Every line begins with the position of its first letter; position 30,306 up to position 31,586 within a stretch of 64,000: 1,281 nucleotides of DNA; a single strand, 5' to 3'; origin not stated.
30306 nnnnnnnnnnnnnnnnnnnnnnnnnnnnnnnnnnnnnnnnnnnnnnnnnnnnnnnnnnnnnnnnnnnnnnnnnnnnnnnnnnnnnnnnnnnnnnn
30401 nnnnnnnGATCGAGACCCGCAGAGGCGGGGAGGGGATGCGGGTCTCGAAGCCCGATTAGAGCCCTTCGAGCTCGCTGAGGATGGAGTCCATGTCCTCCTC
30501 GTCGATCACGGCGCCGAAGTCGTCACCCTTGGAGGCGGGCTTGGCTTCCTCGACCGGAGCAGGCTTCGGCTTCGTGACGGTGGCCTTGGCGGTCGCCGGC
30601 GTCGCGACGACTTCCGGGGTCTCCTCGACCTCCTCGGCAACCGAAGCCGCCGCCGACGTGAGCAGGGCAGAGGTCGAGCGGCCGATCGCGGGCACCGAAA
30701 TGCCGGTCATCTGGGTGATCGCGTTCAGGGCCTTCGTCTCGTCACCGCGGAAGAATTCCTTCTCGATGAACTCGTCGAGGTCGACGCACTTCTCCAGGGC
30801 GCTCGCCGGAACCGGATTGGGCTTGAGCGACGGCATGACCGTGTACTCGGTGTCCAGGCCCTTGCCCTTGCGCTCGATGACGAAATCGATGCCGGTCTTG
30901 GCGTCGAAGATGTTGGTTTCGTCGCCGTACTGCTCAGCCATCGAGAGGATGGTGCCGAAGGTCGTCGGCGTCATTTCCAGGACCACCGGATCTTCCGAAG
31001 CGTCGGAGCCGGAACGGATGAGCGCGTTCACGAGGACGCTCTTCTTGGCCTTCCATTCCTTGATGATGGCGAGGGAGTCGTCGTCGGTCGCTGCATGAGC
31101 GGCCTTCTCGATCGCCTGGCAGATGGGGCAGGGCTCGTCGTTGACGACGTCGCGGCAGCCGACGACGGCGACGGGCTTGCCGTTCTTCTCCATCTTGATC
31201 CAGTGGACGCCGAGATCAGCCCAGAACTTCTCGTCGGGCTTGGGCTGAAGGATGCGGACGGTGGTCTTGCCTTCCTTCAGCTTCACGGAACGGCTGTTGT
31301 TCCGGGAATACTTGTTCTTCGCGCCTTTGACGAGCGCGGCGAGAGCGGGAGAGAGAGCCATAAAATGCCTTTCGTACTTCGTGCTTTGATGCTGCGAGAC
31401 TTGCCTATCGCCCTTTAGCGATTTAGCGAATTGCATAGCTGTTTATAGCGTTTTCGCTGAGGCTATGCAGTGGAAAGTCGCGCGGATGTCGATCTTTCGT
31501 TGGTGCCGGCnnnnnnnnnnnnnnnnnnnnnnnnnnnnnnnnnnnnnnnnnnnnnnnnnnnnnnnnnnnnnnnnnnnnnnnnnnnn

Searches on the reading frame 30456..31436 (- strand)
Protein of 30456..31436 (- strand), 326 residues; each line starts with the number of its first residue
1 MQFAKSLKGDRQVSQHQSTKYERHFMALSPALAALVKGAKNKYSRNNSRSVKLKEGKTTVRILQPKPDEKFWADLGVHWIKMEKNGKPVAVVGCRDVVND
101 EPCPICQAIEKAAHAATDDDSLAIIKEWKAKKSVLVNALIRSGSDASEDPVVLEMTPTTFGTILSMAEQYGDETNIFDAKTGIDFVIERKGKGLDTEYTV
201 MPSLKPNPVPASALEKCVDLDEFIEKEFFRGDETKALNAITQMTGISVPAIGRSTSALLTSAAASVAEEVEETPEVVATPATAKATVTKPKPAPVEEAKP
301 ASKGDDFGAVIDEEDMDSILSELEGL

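Call 11: search_protein_families(library=phrogs, proteins=[window:30456-31436:-], max_evalue=0.00001)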
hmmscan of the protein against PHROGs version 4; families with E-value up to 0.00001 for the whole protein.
window:30456-31436:- (326 aa): 2 families
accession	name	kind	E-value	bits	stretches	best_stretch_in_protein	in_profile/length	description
phrog_1192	-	DNA, RNA and nucleotide metabolism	4.4e-53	181.9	1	37-302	10-292/326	single strand DNA binding protein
phrog_1607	-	DNA, RNA and nucleotide metabolism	6.8e-06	26.9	0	126-203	91-173/285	single strand DNA binding protein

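Call 90: find_encoding_contigs(protein=window:30456-31436:-, flank=10000, max_places=3)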
Protein window:30456-31436:- (326 aa): no gene with exactly this product is on record in the collection.
